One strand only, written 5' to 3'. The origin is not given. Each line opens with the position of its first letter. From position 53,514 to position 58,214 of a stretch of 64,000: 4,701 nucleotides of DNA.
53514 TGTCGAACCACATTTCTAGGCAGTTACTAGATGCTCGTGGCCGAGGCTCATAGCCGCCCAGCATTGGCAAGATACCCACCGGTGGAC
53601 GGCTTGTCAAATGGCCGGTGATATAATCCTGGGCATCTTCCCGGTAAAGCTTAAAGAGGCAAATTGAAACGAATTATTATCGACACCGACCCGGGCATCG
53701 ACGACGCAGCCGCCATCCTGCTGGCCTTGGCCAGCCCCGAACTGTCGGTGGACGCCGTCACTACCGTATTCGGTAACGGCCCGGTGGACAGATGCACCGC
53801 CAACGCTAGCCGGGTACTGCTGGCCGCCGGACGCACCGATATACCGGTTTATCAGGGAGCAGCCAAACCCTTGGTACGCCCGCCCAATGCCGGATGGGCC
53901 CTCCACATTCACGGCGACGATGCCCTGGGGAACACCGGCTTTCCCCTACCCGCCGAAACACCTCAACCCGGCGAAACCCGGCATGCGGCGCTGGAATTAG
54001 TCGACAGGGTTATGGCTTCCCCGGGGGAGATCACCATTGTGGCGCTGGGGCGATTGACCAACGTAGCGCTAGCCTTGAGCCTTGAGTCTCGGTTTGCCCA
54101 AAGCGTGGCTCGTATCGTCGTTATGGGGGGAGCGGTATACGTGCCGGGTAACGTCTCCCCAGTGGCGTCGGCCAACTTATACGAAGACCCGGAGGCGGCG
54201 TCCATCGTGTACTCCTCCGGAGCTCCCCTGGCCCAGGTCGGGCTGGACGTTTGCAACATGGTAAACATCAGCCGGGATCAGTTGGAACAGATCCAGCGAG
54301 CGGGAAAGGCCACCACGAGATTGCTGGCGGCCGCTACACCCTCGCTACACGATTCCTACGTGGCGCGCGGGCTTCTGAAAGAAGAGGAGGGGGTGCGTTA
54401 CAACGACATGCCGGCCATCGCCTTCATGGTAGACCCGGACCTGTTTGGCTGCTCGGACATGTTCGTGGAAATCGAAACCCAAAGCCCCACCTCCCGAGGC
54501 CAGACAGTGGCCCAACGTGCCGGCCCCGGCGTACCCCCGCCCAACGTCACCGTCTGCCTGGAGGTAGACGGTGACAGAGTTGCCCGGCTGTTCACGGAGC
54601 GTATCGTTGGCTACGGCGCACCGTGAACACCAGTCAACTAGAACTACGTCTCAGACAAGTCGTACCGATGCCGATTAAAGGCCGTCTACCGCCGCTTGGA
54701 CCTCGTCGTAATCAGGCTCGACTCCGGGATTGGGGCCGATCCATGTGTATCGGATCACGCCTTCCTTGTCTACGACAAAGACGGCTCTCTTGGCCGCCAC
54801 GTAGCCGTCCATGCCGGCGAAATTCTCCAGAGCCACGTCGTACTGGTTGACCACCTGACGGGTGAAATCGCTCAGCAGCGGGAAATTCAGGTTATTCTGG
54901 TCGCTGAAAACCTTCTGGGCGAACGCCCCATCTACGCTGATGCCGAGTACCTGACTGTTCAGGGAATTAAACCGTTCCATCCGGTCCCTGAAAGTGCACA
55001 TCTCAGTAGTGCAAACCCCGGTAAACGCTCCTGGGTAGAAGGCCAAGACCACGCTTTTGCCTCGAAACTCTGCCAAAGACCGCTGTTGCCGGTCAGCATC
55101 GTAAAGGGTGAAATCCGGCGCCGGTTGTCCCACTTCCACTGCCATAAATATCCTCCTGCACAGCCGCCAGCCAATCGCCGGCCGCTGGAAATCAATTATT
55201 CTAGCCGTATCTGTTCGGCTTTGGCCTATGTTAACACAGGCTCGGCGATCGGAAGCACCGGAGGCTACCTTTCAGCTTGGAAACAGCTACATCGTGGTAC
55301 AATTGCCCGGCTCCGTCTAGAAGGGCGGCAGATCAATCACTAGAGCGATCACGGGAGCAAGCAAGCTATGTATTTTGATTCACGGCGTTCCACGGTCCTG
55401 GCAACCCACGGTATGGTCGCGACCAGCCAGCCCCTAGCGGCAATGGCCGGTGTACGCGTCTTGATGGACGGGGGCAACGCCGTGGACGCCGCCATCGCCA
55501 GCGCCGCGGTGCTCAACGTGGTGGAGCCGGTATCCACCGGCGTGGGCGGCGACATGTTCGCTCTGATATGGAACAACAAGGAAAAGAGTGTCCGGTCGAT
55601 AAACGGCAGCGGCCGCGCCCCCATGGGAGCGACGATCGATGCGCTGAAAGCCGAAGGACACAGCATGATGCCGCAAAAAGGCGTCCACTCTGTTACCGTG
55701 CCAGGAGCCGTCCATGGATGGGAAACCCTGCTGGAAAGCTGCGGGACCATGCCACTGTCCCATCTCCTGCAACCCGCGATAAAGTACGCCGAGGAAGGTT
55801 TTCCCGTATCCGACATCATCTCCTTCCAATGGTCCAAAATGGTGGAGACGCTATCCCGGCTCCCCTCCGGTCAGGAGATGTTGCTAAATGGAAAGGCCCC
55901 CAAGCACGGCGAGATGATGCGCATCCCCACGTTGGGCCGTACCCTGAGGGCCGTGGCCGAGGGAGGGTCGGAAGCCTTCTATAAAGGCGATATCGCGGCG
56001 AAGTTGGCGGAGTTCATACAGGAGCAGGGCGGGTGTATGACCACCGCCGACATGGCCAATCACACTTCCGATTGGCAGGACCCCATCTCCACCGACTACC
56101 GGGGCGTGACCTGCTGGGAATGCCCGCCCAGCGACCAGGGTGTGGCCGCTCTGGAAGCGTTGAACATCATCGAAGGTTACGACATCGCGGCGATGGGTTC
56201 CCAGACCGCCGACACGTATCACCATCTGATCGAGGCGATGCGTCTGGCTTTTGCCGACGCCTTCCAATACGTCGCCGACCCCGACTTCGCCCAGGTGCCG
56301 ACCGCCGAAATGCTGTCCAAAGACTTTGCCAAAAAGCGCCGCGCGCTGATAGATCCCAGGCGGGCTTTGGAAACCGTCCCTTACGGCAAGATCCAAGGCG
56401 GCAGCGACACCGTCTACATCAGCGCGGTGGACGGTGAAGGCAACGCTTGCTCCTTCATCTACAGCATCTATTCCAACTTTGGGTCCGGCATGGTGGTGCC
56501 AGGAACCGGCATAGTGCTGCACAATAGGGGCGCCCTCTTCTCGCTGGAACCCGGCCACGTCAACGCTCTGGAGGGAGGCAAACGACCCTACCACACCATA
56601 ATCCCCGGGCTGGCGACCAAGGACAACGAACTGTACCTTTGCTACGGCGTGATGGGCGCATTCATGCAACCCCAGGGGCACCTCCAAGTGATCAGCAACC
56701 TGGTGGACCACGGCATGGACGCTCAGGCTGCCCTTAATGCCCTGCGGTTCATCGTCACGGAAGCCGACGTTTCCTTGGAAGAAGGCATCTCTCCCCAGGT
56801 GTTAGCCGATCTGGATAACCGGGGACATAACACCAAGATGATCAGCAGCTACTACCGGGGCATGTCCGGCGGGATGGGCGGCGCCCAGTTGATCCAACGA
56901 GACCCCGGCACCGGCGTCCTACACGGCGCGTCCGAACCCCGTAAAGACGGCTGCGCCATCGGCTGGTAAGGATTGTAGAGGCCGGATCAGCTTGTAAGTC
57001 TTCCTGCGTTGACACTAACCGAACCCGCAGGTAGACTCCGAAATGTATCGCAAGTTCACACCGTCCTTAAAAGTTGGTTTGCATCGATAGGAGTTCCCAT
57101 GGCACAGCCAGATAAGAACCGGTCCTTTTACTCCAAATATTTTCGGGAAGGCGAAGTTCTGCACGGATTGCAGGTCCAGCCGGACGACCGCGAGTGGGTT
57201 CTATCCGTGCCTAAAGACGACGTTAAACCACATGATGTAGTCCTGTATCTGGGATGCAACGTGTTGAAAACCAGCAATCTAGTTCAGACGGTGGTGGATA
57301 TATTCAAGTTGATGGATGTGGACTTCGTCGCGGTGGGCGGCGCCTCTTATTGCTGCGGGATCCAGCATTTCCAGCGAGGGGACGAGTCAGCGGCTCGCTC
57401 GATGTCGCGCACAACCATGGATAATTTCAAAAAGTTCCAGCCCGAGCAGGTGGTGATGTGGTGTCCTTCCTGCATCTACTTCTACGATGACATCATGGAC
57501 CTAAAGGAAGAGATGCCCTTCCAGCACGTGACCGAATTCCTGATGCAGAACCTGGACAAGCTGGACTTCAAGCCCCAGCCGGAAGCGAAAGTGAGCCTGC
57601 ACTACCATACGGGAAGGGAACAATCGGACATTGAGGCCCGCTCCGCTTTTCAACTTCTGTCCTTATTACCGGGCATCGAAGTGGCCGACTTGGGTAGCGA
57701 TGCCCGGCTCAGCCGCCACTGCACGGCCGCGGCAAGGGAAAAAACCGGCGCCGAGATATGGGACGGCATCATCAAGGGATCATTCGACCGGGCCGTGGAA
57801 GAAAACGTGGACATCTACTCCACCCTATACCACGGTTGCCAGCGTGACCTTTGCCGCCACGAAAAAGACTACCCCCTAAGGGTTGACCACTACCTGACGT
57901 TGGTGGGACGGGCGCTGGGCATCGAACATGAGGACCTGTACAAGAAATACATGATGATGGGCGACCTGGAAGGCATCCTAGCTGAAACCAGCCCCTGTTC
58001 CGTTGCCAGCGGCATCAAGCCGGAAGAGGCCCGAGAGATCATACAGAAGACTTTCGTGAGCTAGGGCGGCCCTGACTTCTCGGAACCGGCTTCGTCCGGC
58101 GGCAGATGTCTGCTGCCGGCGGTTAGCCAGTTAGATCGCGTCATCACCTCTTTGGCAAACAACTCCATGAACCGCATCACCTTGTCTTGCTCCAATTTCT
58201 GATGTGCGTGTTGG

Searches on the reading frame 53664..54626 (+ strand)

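Call 82: search_protein_families(library=pfam, proteins=[window:53664-54626:+], max_evalue=0.00001)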
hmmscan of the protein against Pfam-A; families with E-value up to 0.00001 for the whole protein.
window:53664-54626:+ (320 aa): 1 family
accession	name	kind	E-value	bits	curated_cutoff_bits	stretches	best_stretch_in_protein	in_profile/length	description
PF01156.24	IU_nuc_hydro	-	7.6e-84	282.3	34.2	1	4-306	1-295/297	Inosine-uridine preferring nucleoside hydrolase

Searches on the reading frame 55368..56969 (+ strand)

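Call 81: search_protein_families(library=pfam, proteins=[window:55368-56969:+], max_evalue=0.00001)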
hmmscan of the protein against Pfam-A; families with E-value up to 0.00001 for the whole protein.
window:55368-56969:+ (533 aa): 1 family
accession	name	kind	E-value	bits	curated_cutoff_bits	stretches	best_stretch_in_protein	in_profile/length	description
PF01019.26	G_glu_transpept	-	3.2e-157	524.9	27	1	30-528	2-512/512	Gamma-glutamyltranspeptidase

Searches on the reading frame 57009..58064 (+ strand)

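Call 82: search_protein_families(library=pfam, proteins=[window:57009-58064:+], max_evalue=0.00001)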
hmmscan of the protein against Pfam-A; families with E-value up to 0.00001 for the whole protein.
window:57009-58064:+ (351 aa): 1 family
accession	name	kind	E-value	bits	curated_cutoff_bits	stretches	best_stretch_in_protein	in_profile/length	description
PF02754.22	CCG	-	1.8e-08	34.8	20.6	1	77-156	1-81/85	Cysteine-rich domain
